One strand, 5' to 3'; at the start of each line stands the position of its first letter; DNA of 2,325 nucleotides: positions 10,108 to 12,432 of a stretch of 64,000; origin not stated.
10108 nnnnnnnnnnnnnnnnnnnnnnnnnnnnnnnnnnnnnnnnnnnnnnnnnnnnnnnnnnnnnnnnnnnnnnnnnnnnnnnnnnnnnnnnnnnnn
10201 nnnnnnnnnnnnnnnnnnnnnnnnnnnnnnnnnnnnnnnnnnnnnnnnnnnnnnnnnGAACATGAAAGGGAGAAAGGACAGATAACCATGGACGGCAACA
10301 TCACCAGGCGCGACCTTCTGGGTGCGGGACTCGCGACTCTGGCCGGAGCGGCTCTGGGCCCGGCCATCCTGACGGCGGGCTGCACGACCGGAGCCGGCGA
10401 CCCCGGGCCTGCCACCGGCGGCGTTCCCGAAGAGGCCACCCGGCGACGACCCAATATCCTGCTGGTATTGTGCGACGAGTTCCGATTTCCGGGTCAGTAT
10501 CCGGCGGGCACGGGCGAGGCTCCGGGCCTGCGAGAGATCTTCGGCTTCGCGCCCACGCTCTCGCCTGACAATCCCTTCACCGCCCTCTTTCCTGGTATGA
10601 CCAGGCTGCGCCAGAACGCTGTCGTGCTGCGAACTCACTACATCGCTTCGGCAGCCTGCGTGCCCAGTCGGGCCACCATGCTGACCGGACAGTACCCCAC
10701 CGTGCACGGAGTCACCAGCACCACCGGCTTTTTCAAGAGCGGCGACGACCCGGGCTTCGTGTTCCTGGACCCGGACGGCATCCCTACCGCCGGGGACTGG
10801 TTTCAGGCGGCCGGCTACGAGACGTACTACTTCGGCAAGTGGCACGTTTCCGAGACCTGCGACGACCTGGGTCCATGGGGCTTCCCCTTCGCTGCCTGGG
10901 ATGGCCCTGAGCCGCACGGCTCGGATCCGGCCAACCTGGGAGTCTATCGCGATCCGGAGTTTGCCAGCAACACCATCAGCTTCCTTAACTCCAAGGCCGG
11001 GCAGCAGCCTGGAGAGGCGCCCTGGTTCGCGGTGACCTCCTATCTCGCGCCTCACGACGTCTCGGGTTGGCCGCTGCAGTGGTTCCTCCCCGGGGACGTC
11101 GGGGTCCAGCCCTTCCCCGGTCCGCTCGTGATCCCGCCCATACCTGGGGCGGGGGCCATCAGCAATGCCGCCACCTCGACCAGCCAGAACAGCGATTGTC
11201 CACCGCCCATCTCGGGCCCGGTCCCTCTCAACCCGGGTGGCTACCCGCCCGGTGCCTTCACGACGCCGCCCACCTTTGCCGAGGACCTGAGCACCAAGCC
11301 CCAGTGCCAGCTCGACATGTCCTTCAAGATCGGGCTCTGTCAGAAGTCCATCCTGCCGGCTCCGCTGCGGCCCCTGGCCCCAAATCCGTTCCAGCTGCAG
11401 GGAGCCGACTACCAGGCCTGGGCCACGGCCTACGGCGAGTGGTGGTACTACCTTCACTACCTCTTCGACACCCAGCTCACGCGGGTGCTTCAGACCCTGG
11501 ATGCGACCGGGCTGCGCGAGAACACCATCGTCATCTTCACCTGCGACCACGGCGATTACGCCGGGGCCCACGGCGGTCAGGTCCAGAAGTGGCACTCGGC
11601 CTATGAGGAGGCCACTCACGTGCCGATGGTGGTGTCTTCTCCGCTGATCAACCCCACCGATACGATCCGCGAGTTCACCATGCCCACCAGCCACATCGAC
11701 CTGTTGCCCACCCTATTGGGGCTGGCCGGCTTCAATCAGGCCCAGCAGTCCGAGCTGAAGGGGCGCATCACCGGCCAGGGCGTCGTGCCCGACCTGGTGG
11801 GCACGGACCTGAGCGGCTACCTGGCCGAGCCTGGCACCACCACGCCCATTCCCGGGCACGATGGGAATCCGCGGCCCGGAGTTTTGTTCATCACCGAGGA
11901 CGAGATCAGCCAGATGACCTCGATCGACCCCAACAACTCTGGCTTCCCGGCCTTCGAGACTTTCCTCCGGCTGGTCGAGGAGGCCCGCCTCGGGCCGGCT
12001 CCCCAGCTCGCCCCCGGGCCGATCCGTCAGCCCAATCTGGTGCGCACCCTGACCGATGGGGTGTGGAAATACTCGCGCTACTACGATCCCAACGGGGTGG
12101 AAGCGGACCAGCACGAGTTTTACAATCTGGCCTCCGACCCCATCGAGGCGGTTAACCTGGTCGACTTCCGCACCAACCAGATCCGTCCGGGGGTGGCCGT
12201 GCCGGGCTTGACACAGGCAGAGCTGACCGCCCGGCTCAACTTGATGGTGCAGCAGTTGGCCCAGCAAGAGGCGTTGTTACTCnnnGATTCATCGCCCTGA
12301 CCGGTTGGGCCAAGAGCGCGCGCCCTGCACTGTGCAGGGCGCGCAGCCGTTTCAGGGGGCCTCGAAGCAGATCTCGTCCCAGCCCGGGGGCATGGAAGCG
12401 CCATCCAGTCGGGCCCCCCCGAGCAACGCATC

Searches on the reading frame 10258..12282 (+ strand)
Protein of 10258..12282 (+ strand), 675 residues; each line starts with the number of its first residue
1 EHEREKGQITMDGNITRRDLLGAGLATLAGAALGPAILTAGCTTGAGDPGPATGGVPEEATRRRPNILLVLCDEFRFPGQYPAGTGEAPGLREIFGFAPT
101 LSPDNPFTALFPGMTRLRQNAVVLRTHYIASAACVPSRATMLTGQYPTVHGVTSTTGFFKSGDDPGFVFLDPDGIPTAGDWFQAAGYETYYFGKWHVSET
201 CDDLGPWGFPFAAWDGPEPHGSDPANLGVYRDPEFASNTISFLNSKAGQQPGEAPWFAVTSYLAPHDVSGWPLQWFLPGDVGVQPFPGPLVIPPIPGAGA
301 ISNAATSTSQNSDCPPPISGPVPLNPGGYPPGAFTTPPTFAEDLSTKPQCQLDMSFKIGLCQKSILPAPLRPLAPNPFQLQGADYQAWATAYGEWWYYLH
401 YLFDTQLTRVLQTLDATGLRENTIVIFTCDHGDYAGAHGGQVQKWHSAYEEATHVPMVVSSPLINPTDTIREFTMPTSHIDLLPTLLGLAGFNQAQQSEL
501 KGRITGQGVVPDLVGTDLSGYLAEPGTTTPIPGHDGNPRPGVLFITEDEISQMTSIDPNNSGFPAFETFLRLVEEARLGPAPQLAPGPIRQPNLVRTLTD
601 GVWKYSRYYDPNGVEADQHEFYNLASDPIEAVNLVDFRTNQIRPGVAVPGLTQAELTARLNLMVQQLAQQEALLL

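Call 46: search_protein_families(library=pfam, proteins=[window:10258-12282:+], max_evalue=0.001)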
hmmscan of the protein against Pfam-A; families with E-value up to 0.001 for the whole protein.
window:10258-12282:+ (675 aa): 3 families
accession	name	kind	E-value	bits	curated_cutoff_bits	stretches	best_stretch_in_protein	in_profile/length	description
PF00884.28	Sulfatase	-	2.4e-40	139.2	25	1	65-491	1-300/301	Sulfatase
PF01663.27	Phosphodiest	-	6.8e-08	32.9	23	1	107-169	17-79/342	Type I phosphodiesterase / nucleotide pyrophosphatase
PF16347.10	SGSH_C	-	0.0008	20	29.3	0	448-497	11-58/154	N-sulphoglucosamine sulphohydrolase, C-terminal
